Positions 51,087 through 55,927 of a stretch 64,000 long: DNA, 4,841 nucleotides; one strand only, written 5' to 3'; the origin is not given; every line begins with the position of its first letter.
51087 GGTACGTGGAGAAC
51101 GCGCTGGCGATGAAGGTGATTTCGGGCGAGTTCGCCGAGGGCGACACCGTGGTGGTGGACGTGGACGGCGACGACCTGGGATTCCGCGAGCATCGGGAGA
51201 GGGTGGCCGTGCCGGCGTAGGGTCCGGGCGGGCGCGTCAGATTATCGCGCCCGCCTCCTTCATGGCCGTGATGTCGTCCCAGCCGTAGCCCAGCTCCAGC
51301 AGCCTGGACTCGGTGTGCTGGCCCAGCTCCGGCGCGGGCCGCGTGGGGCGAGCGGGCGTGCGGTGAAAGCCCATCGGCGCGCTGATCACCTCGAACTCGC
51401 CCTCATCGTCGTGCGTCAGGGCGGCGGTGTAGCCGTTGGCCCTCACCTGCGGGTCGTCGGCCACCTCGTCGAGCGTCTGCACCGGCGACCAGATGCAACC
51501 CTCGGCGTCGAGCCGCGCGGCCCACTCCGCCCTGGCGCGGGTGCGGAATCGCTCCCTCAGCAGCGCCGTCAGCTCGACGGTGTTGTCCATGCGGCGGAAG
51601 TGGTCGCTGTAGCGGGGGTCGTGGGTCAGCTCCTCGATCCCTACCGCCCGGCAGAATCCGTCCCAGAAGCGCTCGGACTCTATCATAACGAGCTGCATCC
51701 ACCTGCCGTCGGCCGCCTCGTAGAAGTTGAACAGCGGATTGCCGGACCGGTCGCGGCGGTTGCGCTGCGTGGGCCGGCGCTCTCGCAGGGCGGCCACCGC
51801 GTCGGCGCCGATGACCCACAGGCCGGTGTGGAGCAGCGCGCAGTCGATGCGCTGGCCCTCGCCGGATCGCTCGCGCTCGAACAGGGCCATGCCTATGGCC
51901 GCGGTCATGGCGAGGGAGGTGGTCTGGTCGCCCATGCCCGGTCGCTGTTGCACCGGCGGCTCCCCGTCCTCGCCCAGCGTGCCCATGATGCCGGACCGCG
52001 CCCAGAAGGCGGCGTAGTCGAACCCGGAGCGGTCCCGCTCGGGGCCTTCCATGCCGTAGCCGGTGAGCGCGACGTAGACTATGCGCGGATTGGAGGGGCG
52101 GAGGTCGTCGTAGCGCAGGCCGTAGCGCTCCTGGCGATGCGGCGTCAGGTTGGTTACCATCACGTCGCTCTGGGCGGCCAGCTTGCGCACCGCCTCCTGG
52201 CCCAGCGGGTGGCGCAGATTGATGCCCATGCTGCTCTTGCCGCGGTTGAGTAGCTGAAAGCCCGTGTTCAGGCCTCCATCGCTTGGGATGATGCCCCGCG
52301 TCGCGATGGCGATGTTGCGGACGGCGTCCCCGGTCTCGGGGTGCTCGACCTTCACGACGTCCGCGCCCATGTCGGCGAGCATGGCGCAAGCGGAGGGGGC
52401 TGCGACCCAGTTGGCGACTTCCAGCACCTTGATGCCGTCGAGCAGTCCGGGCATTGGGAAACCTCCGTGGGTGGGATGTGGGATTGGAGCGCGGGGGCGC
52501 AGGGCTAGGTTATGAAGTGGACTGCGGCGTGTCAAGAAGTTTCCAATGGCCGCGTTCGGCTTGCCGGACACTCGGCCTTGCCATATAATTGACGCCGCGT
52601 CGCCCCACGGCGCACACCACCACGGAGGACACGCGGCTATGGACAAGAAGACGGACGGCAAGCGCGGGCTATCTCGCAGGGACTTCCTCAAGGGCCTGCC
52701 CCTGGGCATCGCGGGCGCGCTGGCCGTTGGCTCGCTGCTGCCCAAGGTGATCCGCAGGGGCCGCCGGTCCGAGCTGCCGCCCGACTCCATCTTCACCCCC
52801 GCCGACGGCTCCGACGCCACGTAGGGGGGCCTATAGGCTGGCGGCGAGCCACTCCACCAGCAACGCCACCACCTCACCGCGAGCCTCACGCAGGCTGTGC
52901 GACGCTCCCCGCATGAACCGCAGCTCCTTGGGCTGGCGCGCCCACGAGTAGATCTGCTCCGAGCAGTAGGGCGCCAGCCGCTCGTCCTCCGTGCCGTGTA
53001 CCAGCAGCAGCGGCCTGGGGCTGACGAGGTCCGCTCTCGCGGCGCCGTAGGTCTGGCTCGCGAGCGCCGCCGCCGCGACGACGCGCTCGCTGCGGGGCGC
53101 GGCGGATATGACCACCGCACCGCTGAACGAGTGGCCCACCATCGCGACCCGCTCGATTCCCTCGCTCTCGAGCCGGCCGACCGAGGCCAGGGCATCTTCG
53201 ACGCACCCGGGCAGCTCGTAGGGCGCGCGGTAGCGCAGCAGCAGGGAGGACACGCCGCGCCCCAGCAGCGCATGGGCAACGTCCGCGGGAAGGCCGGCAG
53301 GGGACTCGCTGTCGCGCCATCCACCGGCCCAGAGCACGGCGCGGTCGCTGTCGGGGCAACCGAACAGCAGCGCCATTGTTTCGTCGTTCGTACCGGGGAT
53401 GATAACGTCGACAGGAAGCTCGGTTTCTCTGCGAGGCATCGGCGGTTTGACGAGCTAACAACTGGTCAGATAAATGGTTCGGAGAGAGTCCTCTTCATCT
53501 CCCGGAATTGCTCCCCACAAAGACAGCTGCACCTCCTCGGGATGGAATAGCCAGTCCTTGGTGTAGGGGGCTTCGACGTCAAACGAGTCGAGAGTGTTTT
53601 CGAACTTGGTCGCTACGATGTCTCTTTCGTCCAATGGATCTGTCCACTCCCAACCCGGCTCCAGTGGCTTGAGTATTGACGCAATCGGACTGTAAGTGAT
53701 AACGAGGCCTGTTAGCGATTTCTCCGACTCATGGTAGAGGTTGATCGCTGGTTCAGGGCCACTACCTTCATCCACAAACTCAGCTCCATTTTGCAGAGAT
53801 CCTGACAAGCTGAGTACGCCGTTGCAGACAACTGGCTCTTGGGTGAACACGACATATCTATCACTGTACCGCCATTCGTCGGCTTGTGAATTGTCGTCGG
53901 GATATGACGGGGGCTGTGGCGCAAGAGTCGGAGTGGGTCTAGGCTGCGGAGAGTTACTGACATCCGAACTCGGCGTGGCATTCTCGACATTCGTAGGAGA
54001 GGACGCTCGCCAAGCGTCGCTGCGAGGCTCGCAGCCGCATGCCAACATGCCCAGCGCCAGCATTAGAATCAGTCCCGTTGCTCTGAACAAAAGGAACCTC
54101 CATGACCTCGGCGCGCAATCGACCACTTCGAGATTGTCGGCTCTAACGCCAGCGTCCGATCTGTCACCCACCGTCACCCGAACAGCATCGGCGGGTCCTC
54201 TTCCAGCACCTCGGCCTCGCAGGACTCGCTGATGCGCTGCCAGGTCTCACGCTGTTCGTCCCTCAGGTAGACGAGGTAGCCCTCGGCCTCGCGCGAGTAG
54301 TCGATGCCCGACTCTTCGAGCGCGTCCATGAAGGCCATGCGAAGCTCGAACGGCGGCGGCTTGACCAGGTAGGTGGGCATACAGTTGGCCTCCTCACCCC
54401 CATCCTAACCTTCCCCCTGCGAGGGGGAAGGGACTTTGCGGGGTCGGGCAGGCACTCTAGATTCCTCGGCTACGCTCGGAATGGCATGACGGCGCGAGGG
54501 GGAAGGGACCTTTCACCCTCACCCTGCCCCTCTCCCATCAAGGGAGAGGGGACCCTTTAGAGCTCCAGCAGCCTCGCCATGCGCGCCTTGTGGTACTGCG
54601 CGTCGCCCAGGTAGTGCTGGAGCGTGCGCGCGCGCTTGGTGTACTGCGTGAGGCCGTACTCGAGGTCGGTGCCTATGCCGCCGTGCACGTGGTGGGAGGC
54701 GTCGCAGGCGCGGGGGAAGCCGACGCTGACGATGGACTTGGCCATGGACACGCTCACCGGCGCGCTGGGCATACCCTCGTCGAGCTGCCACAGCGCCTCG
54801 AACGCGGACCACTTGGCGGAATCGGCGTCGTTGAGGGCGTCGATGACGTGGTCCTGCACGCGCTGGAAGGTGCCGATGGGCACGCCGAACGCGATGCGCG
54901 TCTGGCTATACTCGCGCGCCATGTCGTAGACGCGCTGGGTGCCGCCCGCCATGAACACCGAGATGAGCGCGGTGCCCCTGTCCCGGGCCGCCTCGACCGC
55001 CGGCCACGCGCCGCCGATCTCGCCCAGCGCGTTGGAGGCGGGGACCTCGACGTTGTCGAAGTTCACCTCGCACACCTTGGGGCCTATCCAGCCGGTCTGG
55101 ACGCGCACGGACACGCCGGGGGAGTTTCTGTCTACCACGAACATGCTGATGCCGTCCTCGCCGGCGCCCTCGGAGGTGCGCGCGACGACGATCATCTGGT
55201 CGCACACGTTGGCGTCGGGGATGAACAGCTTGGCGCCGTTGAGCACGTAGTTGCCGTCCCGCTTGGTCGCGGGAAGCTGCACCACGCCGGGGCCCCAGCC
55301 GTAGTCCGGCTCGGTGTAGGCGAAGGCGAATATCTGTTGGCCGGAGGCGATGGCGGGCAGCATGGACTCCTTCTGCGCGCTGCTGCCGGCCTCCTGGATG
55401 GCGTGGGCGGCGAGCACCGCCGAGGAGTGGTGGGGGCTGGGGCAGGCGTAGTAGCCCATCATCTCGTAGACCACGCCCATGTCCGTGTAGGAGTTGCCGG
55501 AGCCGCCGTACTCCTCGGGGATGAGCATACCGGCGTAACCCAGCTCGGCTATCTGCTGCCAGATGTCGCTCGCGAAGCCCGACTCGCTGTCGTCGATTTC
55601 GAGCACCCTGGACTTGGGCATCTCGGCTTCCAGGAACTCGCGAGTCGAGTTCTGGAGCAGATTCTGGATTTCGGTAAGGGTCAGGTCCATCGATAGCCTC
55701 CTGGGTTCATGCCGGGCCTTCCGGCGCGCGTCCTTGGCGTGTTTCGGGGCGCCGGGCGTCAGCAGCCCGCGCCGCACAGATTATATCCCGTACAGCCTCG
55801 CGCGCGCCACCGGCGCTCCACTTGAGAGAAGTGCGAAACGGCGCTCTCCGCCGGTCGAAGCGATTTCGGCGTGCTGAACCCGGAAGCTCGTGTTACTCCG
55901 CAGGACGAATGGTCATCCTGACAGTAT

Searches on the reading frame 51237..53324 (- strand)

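Call 25: search_protein_families(library=pfam, proteins=[window:51237-53324:-], max_evalue=0.00001)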
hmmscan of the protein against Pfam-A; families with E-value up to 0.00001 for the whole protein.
window:51237-53324:- (695 aa): 1 family
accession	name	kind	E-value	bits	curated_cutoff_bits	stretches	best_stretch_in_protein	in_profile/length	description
PF02515.22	CoA_transf_3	-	2.2e-109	366.4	23.3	1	295-671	1-366/366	CoA-transferase family III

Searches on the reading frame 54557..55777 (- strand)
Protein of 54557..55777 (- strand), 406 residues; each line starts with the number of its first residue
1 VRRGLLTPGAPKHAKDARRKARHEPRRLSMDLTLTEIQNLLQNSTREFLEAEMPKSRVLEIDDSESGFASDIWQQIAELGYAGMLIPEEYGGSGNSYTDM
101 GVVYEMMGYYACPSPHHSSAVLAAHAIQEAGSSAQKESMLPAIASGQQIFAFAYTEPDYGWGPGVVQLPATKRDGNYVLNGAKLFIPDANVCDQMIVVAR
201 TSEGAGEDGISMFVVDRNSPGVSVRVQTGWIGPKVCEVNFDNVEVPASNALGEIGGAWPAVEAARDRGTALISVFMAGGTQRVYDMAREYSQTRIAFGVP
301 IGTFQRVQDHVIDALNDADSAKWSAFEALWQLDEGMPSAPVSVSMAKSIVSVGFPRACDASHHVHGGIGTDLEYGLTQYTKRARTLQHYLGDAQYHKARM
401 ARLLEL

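Call 25: search_protein_families(library=pfam, proteins=[window:54557-55777:-], max_evalue=0.00001)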
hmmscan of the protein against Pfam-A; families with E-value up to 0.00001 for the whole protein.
window:54557-55777:- (406 aa): 3 families
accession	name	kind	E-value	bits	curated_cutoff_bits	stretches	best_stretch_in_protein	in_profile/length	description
PF02771.21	Acyl-CoA_dh_N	-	1e-23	84.3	22.9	1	35-147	1-113/113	Acyl-CoA dehydrogenase, N-terminal domain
PF00441.29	Acyl-CoA_dh_1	-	8.1e-19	68.7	22.4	1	266-402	12-147/150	Acyl-CoA dehydrogenase, C-terminal domain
PF02770.24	Acyl-CoA_dh_M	-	3.9e-17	62.6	33.3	1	151-243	1-97/97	Acyl-CoA dehydrogenase, middle domain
